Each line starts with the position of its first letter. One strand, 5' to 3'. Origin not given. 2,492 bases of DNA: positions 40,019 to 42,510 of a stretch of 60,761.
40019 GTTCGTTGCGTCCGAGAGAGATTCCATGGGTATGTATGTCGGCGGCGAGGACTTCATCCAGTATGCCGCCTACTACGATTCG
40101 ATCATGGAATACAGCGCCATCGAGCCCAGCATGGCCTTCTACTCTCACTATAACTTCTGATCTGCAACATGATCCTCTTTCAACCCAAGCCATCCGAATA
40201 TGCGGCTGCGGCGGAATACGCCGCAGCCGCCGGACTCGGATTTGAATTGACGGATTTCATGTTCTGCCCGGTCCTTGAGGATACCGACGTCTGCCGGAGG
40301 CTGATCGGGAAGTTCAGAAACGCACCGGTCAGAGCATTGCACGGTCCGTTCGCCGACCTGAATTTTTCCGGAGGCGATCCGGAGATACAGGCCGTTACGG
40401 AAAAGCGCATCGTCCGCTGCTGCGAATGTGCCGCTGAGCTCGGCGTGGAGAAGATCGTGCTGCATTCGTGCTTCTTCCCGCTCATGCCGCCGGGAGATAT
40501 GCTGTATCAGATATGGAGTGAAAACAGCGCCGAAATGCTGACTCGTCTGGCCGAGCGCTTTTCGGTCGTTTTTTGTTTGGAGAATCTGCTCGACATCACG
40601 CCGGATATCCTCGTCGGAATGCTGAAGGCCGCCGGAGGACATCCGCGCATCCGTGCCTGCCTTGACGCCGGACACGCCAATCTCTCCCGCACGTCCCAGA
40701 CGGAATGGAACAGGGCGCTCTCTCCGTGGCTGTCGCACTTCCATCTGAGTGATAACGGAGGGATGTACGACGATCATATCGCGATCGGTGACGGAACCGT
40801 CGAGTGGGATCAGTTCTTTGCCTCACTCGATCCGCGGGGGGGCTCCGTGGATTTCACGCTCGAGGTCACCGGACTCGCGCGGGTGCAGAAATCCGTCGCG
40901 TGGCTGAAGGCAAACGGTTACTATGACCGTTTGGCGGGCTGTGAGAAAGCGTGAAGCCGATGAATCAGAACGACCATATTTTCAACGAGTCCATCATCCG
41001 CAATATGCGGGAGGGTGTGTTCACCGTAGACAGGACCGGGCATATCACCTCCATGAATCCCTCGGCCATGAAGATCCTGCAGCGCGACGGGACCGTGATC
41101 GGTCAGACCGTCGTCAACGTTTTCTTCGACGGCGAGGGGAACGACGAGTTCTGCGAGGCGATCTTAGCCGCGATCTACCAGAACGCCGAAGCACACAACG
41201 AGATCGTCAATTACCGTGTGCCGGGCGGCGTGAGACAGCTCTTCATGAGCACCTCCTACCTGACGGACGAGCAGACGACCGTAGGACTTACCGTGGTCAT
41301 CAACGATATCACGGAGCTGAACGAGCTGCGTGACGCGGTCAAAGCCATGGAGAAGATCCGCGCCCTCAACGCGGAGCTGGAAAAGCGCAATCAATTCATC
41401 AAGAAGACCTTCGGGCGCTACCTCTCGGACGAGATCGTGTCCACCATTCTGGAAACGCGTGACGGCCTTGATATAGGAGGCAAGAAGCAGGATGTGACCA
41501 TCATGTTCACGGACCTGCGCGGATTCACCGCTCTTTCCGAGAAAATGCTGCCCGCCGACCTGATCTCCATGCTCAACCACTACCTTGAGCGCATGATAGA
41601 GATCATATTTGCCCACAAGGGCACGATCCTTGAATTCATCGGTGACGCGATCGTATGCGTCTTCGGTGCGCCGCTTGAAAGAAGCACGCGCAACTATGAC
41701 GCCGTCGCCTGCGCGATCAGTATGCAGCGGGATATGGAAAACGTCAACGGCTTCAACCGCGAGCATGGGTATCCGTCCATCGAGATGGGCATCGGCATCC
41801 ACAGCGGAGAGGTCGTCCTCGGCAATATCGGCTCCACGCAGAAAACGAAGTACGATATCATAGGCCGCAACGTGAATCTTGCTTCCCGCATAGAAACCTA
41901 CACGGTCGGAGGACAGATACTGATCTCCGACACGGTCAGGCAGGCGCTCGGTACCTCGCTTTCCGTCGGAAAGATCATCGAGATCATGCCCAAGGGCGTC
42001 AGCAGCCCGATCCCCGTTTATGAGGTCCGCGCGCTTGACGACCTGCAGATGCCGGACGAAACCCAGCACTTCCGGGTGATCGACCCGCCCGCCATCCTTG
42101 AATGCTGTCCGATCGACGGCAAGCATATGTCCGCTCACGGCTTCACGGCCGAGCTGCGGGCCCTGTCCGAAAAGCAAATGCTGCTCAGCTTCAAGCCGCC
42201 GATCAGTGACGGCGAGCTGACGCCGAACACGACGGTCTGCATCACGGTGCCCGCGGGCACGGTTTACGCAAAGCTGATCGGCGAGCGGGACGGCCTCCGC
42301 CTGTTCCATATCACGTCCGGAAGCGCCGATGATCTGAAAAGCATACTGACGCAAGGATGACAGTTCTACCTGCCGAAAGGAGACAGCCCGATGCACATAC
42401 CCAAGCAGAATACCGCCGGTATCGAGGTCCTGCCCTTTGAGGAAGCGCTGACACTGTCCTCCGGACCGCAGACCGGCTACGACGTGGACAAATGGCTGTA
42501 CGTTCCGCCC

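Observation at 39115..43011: Four-gene operon interleaving cyclic-nucleotide signalling (tandem-CNB receptor, PAS-cyclase) with a base-excision-like enzyme pair (Endo IV-like TIM barrel, UDG-like DUF1643)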

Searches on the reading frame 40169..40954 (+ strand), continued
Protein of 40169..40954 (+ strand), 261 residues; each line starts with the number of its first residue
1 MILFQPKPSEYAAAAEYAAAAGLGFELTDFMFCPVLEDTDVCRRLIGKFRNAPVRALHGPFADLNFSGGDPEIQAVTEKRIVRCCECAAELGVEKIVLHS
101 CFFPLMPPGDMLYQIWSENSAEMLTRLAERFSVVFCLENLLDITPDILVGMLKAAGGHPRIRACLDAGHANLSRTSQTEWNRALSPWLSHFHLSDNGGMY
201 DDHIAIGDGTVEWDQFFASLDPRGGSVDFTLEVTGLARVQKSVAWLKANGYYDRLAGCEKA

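Call 89: get_annotated_region(hit=H1, flank=5000)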
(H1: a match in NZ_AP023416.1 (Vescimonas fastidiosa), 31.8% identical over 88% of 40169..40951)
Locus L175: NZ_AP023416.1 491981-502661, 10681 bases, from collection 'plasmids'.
description: Vescimonas fastidiosa strain MM35 plasmid pMM35_01
organism: Vescimonas fastidiosa (NCBI taxid 2714353)
taxonomy: Bacteria; Bacillota; Clostridia; Eubacteriales; Oscillospiraceae; Vescimonas; Vescimonas fastidiosa
host: -; source: Homo sapiens; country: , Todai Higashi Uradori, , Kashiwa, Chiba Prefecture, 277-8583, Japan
typing (MOB-suite, as given by PLSDB): non-mobilizable
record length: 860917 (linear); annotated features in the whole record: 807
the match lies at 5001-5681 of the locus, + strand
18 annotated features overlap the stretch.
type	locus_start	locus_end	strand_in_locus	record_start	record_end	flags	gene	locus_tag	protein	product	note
CDS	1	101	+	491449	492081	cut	-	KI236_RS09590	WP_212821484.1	adenylate kinase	GO:0006139 - nucleobase-containing compound metabolic process [Evidence IEA]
CDS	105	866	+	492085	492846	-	map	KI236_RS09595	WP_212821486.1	type I methionyl aminopeptidase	GO:0036211 - protein modification process [Evidence IEA]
CDS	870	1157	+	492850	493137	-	-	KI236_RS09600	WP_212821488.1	KOW domain-containing RNA-binding protein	-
CDS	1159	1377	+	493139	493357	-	infA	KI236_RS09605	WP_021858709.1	translation initiation factor IF-1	GO:0006413 - translational initiation [Evidence IEA]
CDS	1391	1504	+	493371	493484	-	rpmJ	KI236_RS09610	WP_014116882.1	50S ribosomal protein L36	GO:0006412 - translation [Evidence IEA]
CDS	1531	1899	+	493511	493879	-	rpsM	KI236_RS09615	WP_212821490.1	30S ribosomal protein S13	GO:0006412 - translation [Evidence IEA]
CDS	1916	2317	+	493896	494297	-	rpsK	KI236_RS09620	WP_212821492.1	30S ribosomal protein S11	GO:0006412 - translation [Evidence IEA]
CDS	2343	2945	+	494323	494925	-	rpsD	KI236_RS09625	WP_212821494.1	30S ribosomal protein S4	GO:0006412 - translation [Evidence IEA]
CDS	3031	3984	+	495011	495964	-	-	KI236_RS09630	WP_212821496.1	DNA-directed RNA polymerase subunit alpha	GO:0006351 - DNA-templated transcription [Evidence IEA]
CDS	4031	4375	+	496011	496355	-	rplQ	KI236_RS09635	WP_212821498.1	50S ribosomal protein L17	GO:0006412 - translation [Evidence IEA]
CDS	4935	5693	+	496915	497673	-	-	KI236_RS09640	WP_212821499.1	TIM barrel protein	-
CDS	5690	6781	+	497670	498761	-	cobT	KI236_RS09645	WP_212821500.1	nicotinate-nucleotide--dimethylbenzimidazole phosphoribosyltransferase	GO:0009236 - cobalamin biosynthetic process [Evidence IEA]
CDS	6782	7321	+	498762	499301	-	-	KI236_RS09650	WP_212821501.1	bifunctional adenosylcobinamide kinase/adenosylcobinamide-phosphate guanylyltransferase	GO:0009236 - cobalamin biosynthetic process [Evidence IEA]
CDS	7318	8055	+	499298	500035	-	-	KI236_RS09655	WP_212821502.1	adenosylcobinamide-GDP ribazoletransferase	GO:0009236 - cobalamin biosynthetic process [Evidence IEA]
CDS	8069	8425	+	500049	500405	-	-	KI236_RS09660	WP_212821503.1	bifunctional adenosylcobinamide kinase/adenosylcobinamide-phosphate guanylyltransferase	GO:0009236 - cobalamin biosynthetic process [Evidence IEA]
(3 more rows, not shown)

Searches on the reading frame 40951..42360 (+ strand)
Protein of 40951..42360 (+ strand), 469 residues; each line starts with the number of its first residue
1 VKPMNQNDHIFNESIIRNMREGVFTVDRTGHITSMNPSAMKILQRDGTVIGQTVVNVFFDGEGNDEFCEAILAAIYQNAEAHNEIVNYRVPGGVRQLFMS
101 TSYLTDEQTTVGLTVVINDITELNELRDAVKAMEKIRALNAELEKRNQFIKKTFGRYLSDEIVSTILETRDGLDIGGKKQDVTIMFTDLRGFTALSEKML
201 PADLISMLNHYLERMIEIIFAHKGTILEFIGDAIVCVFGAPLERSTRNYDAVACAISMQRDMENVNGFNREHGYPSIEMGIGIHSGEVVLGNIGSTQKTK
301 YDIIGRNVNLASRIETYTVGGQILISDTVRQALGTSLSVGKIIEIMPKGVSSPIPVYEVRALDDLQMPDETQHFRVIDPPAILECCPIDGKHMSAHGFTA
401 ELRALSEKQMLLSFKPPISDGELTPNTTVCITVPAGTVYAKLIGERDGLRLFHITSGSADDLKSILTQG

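Call 3: search_protein_families(library=pfam, proteins=[window:40951-42360:+], max_evalue=0.01)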
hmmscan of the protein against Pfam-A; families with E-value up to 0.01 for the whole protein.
window:40951-42360:+ (469 aa): 7 families
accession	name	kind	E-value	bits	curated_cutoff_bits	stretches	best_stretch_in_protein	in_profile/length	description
PF00211.25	Guanylate_cyc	-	1.2e-33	116.7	21.9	1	179-334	6-156/183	Adenylate and Guanylate cyclase catalytic domain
PF00989.32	PAS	-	1.9e-09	38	22.6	1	13-120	4-113/113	PAS fold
PF08448.16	PAS_4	-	3.6e-07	30.8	23.1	1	18-123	3-108/110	PAS fold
PF13426.13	PAS_9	-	6.4e-07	30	27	1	21-122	2-103/103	PAS domain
PF13188.13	PAS_8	-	0.00019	21.7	21.8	1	13-65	4-58/65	PAS domain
PF13596.12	PAS_10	-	0.0081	17.2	22.1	0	15-121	4-106/106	PAS domain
PF24820.1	Diguanyl_cycl_sensor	-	0.0084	16.5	28.1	0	16-108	2-100/109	Diguanylate cyclase-like sensor domain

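Call 4: search_protein_families(library=ncbifam, proteins=[window:40951-42360:+], max_evalue=0.01)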
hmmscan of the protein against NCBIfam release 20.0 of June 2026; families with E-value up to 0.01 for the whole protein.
window:40951-42360:+ (469 aa): 10 families
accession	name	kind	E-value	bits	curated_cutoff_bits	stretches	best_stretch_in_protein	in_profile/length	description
NF008468.0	PRK11360.1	equivalog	9.9e-19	67.1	646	1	9-139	267-396/616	two-component system sensor histidine kinase AtoS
TIGR00229.1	sensory_box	domain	2.1e-08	34.3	22.9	1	14-128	9-124/126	PAS domain S-box protein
NF046044.1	PnpS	equivalog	3.5e-08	32.9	400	1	13-127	58-167/390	two-component system histidine kinase PnpS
TIGR03903.1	TOMM_kin_cyc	equivalog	3.5e-08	31.8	705.75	1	204-338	314-441/1267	TOMM system kinase/cyclase fusion protein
NF058673.1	LipAdnlyCyLipJMY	equivalog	1.8e-06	26.9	800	1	160-336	276-425/449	bifunctional lipase/adenylate cyclase LipJ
NF052573.1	HisKinEspAMyxo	equivalog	1.8e-05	23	1400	1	15-132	259-377/755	serine histidine kinase EspA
NF033092.0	HK_WalK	equivalog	2.4e-05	23.1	725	1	13-125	261-367/594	cell wall metabolism sensor histidine kinase WalK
NF045675.1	PhdiestaseDibA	equivalog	2.5e-05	22.8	980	1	14-139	82-208/623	phosphodiesterase DibA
NF041552.1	TF_PrdR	equivalog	0.00032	19.1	795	1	10-155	134-271/577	sigma-54 dependent transcriptional regulator PrdR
NF008298.1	PRK11086.1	subfamily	0.002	16.6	520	1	14-134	215-327/529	DcuS/MalK family sensor histidine kinase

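Call 18: search_protein_families(library=padloc, proteins=[window:40951-42360:+], max_evalue=0.01)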
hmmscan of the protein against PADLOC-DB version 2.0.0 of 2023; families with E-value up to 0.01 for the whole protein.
window:40951-42360:+ (469 aa): 11 families
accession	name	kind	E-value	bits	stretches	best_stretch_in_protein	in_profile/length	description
PDLC00734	PycC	-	5.4e-23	79.7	1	139-333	145-344/374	Pycsar cyclase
PDLC02367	PycC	-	4.8e-19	66.7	1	173-337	35-196/226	-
PDLC00765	PycC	-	1.2e-13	48.9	1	178-337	254-416/477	Pycsar cyclase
PDLC00766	PycC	-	1.8e-12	45.2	1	174-340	36-202/232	Pycsar cyclase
PDLC02369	PycC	-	6.5e-12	43.5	1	178-333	43-191/248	-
PDLC02368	PycC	-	3.3e-11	41.2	1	177-329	40-196/234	-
PDLC02370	PycC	-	5.9e-11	40.3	1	182-337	82-242/340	-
PDLC02366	PycC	-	1.1e-07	29.2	1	178-335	274-435/486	-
PDLC00763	PycC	-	1.2e-07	29.4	1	178-330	50-204/268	Pycsar cyclase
PDLC00764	PycC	-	8.4e-06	22.9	1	179-264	92-178/449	Pycsar cyclase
PDLC00762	PycC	-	2.9e-05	21.1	1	205-336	77-209/508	Pycsar cyclase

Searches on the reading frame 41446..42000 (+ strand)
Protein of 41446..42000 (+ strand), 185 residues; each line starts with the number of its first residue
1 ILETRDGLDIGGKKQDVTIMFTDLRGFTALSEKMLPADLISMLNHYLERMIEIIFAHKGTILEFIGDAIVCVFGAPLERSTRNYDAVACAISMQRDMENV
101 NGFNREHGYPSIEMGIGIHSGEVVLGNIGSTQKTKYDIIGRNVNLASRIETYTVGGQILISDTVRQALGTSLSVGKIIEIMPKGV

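Call 38: search_solved_structures(query=window:41446-42000:+, max_evalue=0.001, show_alignments=5)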
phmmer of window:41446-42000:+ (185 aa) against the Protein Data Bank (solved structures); distinct sequences matched with E-value up to 0.001: 65 (the best 60 are shown).
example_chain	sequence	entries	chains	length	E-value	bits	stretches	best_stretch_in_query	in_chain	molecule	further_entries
6fht_A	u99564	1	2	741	9.2e-46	159.2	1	1-185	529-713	Bacteriophytochrome,Adenylate cyclase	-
2w01_A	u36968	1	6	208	2.6e-45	157.7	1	10-185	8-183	ADENYLATE CYCLASE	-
8buz_A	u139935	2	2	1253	8.4e-28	100.7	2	15-168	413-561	Adenylate cyclase type 8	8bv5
3r5g_A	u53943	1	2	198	1.9e-27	99.6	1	14-163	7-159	CyaB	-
8sl3_A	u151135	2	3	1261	1.4e-23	87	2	13-163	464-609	Adenylate cyclase type 5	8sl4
1wc1_A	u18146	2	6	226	2e-23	86.4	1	8-167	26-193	ADENYLATE CYCLASE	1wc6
1wc0_A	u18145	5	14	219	5.4e-23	85.1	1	15-167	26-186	ADENYLATE CYCLASE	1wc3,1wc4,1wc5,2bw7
7pd4_A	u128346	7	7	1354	9.3e-21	77.8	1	15-170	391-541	Adenylate cyclase 9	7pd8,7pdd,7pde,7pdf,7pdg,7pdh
9u3p_A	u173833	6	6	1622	9.6e-21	77.7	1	15-181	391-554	Adenylate cyclase type 9,Protein M2-1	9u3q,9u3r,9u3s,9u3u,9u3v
6r4o_A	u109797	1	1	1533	1.2e-20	77.4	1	15-170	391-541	Adenylate cyclase 9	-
6r3q_A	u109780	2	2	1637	1.4e-20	77.2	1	15-170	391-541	Adenylate cyclase 9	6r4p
4ni2_A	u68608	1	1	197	7.8e-16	61.8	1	13-166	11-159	Guanylate cyclase soluble subunit alpha-3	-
3uvj_A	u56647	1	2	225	1.2e-15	61.2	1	13-166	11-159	Guanylate cyclase soluble subunit alpha-3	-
4p2f_A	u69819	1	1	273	2.1e-15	60.3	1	10-169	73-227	Adenylate cyclase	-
1cjk_A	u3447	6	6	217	2.2e-15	60.3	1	13-163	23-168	ADENYLATE CYCLASE, TYPE V | TYPE V ADENYLYL CYCLASE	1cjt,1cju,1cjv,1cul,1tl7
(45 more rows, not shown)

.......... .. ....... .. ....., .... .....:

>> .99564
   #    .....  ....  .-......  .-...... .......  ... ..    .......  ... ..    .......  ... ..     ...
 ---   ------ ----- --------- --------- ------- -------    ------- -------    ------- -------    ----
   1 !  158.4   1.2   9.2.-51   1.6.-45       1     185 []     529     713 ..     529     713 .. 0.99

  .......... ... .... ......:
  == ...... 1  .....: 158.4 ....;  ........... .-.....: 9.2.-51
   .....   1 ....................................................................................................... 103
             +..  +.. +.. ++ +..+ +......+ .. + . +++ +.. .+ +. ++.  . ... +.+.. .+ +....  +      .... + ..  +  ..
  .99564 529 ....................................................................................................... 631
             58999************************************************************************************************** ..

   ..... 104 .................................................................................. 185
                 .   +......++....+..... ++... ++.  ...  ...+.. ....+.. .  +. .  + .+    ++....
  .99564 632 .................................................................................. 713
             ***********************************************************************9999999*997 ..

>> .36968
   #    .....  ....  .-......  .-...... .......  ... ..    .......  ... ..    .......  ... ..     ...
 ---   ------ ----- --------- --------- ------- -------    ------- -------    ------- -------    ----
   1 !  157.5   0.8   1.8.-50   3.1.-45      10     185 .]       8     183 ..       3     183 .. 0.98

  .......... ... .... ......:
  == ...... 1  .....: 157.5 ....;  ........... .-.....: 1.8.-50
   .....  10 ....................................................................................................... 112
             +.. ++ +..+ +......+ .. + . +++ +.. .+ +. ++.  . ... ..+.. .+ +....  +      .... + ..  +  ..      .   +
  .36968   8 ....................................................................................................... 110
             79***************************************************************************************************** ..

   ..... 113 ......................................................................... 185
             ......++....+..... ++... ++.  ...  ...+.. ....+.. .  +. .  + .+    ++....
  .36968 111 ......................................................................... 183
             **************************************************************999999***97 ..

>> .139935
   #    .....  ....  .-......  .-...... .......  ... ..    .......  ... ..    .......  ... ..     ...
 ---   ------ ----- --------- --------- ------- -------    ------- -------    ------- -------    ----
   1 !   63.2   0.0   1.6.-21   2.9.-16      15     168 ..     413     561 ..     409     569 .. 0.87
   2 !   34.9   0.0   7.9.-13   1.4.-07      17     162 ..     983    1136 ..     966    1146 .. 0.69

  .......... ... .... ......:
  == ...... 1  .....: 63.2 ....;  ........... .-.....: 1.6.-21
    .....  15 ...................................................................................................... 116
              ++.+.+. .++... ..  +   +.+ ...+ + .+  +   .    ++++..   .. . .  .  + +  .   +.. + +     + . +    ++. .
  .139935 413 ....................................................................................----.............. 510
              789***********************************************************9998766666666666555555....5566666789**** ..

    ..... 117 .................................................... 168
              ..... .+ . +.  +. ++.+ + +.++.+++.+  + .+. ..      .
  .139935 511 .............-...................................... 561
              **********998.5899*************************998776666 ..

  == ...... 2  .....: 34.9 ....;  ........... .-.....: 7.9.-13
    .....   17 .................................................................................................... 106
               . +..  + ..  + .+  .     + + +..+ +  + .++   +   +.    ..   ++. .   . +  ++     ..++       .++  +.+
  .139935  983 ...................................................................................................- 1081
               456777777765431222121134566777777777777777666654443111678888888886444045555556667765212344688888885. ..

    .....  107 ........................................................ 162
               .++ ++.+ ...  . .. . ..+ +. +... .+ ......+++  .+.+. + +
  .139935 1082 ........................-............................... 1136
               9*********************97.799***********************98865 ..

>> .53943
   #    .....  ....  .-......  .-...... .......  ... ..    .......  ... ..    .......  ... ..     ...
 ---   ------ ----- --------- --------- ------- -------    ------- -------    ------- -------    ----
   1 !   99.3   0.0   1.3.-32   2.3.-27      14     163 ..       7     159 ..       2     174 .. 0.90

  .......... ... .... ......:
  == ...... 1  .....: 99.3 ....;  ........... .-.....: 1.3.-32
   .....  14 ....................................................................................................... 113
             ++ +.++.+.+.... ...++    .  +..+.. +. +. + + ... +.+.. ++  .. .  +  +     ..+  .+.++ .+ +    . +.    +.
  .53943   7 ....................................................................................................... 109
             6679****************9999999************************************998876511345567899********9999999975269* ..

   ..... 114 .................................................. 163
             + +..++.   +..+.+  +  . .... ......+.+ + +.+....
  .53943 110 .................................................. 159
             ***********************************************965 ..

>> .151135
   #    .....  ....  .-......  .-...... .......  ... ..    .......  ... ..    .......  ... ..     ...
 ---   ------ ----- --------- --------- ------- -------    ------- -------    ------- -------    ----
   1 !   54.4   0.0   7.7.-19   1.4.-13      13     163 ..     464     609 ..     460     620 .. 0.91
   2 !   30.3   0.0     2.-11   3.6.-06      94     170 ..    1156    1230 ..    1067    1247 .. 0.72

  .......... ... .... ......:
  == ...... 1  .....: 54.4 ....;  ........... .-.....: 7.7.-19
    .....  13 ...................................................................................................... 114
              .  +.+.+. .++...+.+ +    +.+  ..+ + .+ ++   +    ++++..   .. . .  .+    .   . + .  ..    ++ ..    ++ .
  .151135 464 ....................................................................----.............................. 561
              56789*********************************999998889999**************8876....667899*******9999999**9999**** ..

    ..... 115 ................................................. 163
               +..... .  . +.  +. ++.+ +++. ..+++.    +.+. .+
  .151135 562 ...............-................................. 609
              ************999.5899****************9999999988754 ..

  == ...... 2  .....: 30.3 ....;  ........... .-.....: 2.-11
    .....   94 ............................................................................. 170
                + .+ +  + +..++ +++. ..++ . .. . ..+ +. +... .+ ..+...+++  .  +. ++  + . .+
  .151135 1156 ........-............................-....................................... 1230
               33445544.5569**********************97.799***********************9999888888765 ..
